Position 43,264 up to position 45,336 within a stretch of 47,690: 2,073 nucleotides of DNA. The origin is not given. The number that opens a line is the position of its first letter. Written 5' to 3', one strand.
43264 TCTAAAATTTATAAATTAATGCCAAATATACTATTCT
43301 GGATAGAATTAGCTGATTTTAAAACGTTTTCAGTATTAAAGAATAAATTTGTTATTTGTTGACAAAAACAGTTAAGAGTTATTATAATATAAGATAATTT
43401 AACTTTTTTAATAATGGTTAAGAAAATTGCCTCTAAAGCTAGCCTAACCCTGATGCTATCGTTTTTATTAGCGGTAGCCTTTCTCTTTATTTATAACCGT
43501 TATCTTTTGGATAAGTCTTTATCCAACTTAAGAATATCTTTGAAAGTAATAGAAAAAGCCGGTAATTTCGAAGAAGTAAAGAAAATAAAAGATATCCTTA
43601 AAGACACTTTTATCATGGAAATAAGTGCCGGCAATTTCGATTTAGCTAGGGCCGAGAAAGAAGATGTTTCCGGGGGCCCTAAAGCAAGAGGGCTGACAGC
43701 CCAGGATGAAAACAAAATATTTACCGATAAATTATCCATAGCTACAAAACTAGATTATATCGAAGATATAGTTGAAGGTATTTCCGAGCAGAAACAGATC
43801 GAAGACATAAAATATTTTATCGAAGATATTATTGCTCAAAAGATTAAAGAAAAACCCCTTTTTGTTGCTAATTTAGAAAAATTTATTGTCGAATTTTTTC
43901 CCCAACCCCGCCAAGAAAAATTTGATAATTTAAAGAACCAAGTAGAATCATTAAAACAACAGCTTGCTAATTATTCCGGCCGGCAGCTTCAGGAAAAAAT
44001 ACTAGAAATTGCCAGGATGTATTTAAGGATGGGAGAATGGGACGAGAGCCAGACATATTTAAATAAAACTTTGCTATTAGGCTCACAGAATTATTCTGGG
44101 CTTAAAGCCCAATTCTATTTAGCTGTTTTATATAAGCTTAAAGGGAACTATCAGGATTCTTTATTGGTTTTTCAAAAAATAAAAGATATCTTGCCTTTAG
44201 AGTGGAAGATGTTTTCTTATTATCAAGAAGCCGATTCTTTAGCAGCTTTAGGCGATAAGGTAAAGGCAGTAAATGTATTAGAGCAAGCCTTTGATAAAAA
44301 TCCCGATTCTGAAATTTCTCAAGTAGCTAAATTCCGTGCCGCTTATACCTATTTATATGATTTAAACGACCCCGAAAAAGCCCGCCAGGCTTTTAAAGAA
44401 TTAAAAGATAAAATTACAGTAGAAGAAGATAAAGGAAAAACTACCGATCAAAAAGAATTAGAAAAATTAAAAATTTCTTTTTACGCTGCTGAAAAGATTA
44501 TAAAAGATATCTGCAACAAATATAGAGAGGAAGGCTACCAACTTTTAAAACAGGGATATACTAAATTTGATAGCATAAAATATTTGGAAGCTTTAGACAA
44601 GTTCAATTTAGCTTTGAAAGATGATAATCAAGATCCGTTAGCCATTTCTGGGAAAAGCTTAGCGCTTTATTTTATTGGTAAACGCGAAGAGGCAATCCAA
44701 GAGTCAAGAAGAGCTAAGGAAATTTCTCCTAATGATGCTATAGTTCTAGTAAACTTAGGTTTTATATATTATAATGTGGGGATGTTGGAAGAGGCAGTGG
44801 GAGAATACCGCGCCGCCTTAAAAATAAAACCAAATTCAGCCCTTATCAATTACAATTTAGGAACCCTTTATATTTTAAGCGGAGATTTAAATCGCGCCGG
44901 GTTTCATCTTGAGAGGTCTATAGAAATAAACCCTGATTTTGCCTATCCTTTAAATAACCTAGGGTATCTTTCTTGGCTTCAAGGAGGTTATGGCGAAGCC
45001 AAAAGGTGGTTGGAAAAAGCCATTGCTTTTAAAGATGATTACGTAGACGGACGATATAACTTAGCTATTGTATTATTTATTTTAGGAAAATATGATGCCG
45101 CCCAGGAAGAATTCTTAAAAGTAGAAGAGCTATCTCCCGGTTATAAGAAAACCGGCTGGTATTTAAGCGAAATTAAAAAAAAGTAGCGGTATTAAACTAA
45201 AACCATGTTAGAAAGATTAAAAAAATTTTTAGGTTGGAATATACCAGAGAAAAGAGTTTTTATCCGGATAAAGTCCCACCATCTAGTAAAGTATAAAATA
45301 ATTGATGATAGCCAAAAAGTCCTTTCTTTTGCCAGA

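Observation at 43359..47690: Separately promoted TPR / PilZ / OM beta-barrel / coiled-coil lipoprotein operon: candidate c-di-GMP-gated trans-envelope export apparatus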

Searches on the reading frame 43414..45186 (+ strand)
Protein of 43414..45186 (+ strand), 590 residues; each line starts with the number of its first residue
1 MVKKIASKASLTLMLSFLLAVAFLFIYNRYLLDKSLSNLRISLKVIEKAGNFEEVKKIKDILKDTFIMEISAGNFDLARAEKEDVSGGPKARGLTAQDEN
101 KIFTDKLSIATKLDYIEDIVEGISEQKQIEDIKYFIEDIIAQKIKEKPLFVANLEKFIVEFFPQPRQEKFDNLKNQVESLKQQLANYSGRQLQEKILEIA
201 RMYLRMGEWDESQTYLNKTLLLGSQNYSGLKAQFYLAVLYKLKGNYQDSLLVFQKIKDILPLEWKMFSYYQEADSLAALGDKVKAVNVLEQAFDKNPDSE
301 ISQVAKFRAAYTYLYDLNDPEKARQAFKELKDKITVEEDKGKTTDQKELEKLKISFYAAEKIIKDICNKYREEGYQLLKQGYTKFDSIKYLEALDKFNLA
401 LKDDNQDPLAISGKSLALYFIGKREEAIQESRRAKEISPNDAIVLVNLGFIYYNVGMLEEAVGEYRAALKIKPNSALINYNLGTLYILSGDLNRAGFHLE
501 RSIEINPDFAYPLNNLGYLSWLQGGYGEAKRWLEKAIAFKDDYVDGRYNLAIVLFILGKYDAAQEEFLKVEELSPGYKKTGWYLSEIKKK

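Call 8: search_protein_families(library=pfam, proteins=[window:43414-45186:+], max_evalue=0.1)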
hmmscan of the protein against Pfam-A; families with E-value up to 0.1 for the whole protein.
window:43414-45186:+ (590 aa): 26 families (the best 25 are shown)
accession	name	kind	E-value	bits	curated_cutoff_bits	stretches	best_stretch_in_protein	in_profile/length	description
PF07719.23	TPR_2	-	2.2e-34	115.1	27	4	443-474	2-33/34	Tetratricopeptide repeat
PF13181.12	TPR_8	-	2.1e-24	84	25.7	3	478-508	3-33/34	Tetratricopeptide repeat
PF13414.12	TPR_11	-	1.5e-22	79.5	26.8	4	452-486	4-38/42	TPR repeat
PF13424.12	TPR_12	-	1.5e-21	76.8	30.1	3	196-257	5-72/77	Tetratricopeptide repeat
PF00515.34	TPR_1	-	1.1e-20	73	27.8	3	442-474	1-33/34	Tetratricopeptide repeat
PF13431.12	TPR_17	-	1.1e-20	72.6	24.4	4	465-495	2-32/34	Tetratricopeptide repeat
PF14559.12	TPR_19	-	8.5e-19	68.1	25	2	456-508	5-57/68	Tetratricopeptide repeat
PF13428.12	TPR_14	-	5.2e-17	61.1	23.5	1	269-300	4-35/44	Tetratricopeptide repeat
PF13432.12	TPR_16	-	5.2e-16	59.2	32.7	1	198-261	2-62/65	Tetratricopeptide repeat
PF13174.12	TPR_6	-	7e-15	55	26.3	1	268-299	2-33/33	Tetratricopeptide repeat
PF13374.12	TPR_10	-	1.6e-09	37.9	27.5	1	513-538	5-30/42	Tetratricopeptide repeat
PF07721.20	TPR_4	-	6.8e-08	32.9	27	0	547-565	4-22/26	Tetratricopeptide repeat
PF13176.12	TPR_7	-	1.4e-07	31.5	27.9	0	198-218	4-24/36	Tetratricopeptide repeat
PF13371.12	TPR_9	-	1.3e-06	28.8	35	0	425-475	12-62/73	Tetratricopeptide repeat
PF24575.1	TPR_Slam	-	1.5e-06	29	35.2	0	522-567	59-104/104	Surface lipoprotein assembly modifier, N-terminal TPR repeats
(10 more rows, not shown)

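Call 9: search_protein_families(library=ncbifam, proteins=[window:43414-45186:+], max_evalue=0.1)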
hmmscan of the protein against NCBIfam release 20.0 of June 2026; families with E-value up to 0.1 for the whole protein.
window:43414-45186:+ (590 aa): 23 families
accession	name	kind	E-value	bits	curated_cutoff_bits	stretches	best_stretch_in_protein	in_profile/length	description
TIGR02917.1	PEP_TPR_lipo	equivalog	1.5e-27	95.9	312.2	1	195-569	535-896/899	XrtA/PEP-CTERM system TPR-repeat protein PrsT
NF040959.1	MamA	equivalog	4.5e-18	65.4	200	3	369-518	39-181/204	magnetosome protein MamA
TIGR02521.1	type_IV_pilW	equivalog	9.5e-15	54.8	154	1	445-584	34-175/234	type IV pilus biogenesis/stability protein PilW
NF047558.1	TPR_END_plus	domain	1.4e-14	53.7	32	2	479-509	2-32/56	TPR end-of-group domain-containing protein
NF047507.1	TPR_BatC_Lepto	exception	1.1e-12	47.9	175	3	378-475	28-129/214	TPR repeat-containing protein BatC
NF033762.1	social_mot_Tgl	equivalog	5.3e-12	45.6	225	2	474-566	29-122/252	social motility TPR repeat lipoprotein Tgl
TIGR02552.1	LcrH_SycD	equivalog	3e-11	43.2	104.8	2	361-475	5-119/136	SycD/LcrH family type III secretion system chaperone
NF033920.0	C39_PA2778_fam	equivalog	8.8e-11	41.7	150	2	455-539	169-253/255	PA2778 family cysteine peptidase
TIGR00990.1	3a0801s09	subfamily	1.2e-09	37.4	757.25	2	367-523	295-446/615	mitochondrial import receptor subunit TOM70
NF002725.1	PRK02603.1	equivalog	1.9e-09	37.8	143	2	456-536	49-132/173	photosystem I assembly protein Ycf3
TIGR00540.1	TPR_hemY_coli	hypoth_equivalog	9.8e-09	34.4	142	1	503-567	319-382/385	heme biosynthesis-associated TPR protein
NF033758.1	gliding_GltE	equivalog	6.3e-07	28.7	225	2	432-485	280-333/411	adventurous gliding motility TPR repeat lipoprotein GltE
NF008391.2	PRK11189.1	equivalog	9.2e-06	25.3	250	2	442-518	65-141/297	lipoprotein NlpI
TIGR03939.1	PGA_TPR_OMP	equivalog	1.6e-05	23.3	366.65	1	389-478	101-190/800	poly-beta-1,6 N-acetyl-D-glucosamine export porin PgaA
NF011721.1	PRK15174.1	equivalog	3.6e-05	22.2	1200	1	417-511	221-319/656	Vi polysaccharide transport protein VexE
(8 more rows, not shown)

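Call 87: predict_structure(protein=window:43414-45186:+)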
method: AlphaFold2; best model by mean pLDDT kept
length: 590 residues; sequences in the alignment: 1
mean_pLDDT: 60.5   pTM: 0.41
mean pLDDT of the five models: 60.5, 52.8, 41.6, 41.6, 32.0
residues with pLDDT >= 90: 7; 70-90: 223; 50-70: 177; < 50: 183
segments of 3 or more residues with pLDDT < 50: 1-8, 13-48, 54-170, 379-387, 403-406
pLDDT, mean of each block of 10 residues (from residue 1): 44 46 41 37 42 46 33 25 25 31 32 34 33 33 30 37 37 67 77 78 67 79 72 71 65 70 68 69 71 65 60 57 63 70 60 63 61 55 44 54 49 59 74 83 79 82 91 85 82 86 80 76 79 83 80 81 83 67 55
secondary structure, 60 per line:
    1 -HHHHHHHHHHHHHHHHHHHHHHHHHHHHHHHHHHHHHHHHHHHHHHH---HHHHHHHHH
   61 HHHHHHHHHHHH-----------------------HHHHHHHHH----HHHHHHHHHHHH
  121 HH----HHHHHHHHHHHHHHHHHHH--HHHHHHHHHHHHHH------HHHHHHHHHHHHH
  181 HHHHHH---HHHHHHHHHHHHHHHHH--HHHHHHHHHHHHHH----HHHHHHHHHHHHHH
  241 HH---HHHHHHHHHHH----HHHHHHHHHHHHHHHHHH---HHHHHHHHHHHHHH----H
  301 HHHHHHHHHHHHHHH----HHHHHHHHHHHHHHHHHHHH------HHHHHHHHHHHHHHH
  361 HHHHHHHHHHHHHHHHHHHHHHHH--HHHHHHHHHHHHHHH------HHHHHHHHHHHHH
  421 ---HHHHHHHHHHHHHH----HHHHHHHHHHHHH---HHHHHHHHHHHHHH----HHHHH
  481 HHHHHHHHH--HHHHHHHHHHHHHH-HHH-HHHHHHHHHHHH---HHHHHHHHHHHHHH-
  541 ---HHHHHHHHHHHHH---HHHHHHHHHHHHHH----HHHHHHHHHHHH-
elements in order: H2-48 H52-72 H96-104 H109-122 H127-145 H148-161 H168-186 H190-206 H209-222 H227-242 H246-256 H261-278 H282-295 H300-315 H320-339 H346-384 H387-401 H408-420 H424-437 H442-454 H458-471 H476-489 H492-505 H511-522 H526-539 H544-556 H560-573 H578-589

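Call 90: fold_search(model_id=the predicted structure, library=pdb)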
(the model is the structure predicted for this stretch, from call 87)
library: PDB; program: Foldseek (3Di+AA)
matches with E <= 10: 1583; with E <= 0.001: 451
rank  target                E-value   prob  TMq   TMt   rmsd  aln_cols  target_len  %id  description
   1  1w3b_A                9.8e-13  1.00  0.28  0.39  16.4       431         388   19  The superhelical TPR domain of O-linked GlcNAc transferase reveals structural similarities to importin alpha. (released 2004-09-09)
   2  9qhb                  5.8e-12  1.00  0.27  0.54  11.7       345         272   23  Crystal structure of 16-repeat CTPR protein with eliminated coordination sites (released 2025-10-22)
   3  6eou                  2.3e-11  1.00  0.28  0.43  12.8       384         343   20  O-GlcNAc transferase TPR domain with the intellectual disability associated mutation L254F (released 2018-05-09)
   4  8chy                  4.7e-11  1.00  0.27  0.53  11.7       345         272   23  Crystal structure of an 8-repeat consensus TPR superhelix with Zinc. (released 2024-02-21)
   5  7yea_A                5.8e-11  1.00  0.28  0.18  28.8       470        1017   18  Human O-GlcNAc transferase Dimer (released 2023-07-12)
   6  7y4i_B                1.1e-10  1.00  0.27  0.21  17.8       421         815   17  Crystal structure of SPINDLY in complex with GDP (released 2022-12-07)
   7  8dtf_A                1.1e-10  1.00  0.26  0.20  17.7       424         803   16  Cryo-EM structure of the full length Arabidopsis SPY with complete TPRs (released 2023-03-08)
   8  7y4i_A                1.5e-10  1.00  0.26  0.20  17.8       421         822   16  Crystal structure of SPINDLY in complex with GDP (released 2022-12-07)
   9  7yeh_A                2.0e-10  1.00  0.22  0.15  21.0       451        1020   20  Cryo-EM structure of human OGT-OGA complex (released 2023-07-12)
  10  8dtg_A                2.9e-10  1.00  0.27  0.21  17.3       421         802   16  Cryo-EM structure of Arabidopsis SPY alternative conformation 1 (released 2023-03-08)
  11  9qhc_A                3.6e-10  1.00  0.28  0.52  11.0       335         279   24  Crystal structure of 8-repeat CTPR protein with eliminated coordination sites (released 2025-10-22)
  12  9gaw_P                6.0e-10  1.00  0.27  0.31  22.8       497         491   16  High-resolution structure of the Anaphase-promoting complex/cyclosome (APC/C) bound to co-activator Cdh1 (released 2024-08-14)
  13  9qhc_B                6.5e-10  1.00  0.28  0.53  11.0       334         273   24  Crystal structure of 8-repeat CTPR protein with eliminated coordination sites (released 2025-10-22)
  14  9gaw_J                1.0e-09  1.00  0.27  0.32  25.4       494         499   16  High-resolution structure of the Anaphase-promoting complex/cyclosome (APC/C) bound to co-activator Cdh1 (released 2024-08-14)
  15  1w3b_B                1.1e-09  1.00  0.25  0.36  15.0       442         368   18  The superhelical TPR domain of O-linked GlcNAc transferase reveals structural similarities to importin alpha. (released 2004-09-09)
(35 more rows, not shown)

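Call 93: search_protein_families(library=pfam, proteins=[L016:16359-18368:+, L016:18370-18639:+, L016:3565-4455:+, L016:6352-6804:+, L016:2-1267:+], max_evalue=0.001)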
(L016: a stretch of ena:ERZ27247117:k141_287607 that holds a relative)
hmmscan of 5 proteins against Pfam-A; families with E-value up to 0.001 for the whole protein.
L016:16359-18368:+ (669 aa): 3 families
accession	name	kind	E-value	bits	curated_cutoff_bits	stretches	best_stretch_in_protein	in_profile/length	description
PF13487.12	HD_5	-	1.9e-31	109.6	27.2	1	486-655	3-169/170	HD domain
PF01966.28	HD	-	9.4e-16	58.6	22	1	499-625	3-116/116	HD domain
PF16927.11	HisKA_7TM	-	1.6e-12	48.2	28.6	1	11-222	3-222/224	N-terminal 7TM region of histidine kinase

L016:18370-18639:+ (89 aa): 3 families
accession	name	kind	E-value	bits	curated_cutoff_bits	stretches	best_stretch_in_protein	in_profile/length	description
PF05899.18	Cupin_3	-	5.2e-28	97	23.5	1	16-86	4-74/74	EutQ-like cupin domain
PF06249.18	EutQ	-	5.8e-07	29.8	21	1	23-85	81-142/152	Ethanolamine utilisation protein EutQ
PF07883.17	Cupin_2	-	7e-06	26.1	27.2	1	37-72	18-52/70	Cupin domain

L016:3565-4455:+ (296 aa): 0 families

L016:6352-6804:+ (150 aa): 0 families

L016:2-1267:+ (421 aa): 8 families
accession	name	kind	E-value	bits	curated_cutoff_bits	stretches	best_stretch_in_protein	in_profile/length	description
PF02719.21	Polysacc_synt_2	-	8.9e-96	320.9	20.2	1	94-377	2-291/293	Polysaccharide biosynthesis protein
PF01370.27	Epimerase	-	9.3e-21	74.8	20.9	1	94-299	2-220/240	NAD dependent epimerase/dehydratase family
PF16363.11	GDP_Man_Dehyd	-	1.7e-18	67.7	27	1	94-218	1-130/332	GDP-mannose 4,6 dehydratase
PF04321.23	RmlD_sub_bind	-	2.2e-13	50.4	27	1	92-264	2-157/287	RmlD substrate binding domain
PF01073.25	3Beta_HSD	-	1.9e-11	44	22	1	94-225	1-124/280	3-beta hydroxysteroid dehydrogenase/isomerase family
PF07993.18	NAD_binding_4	-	1.3e-05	25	20.1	0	95-222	1-141/258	Male sterility protein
PF00106.31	adh_short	-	0.00057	19.8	26.6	0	92-163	2-70/195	short chain dehydrogenase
PF08659.16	KR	-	0.00075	19.9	22.6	0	93-175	3-91/180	KR domain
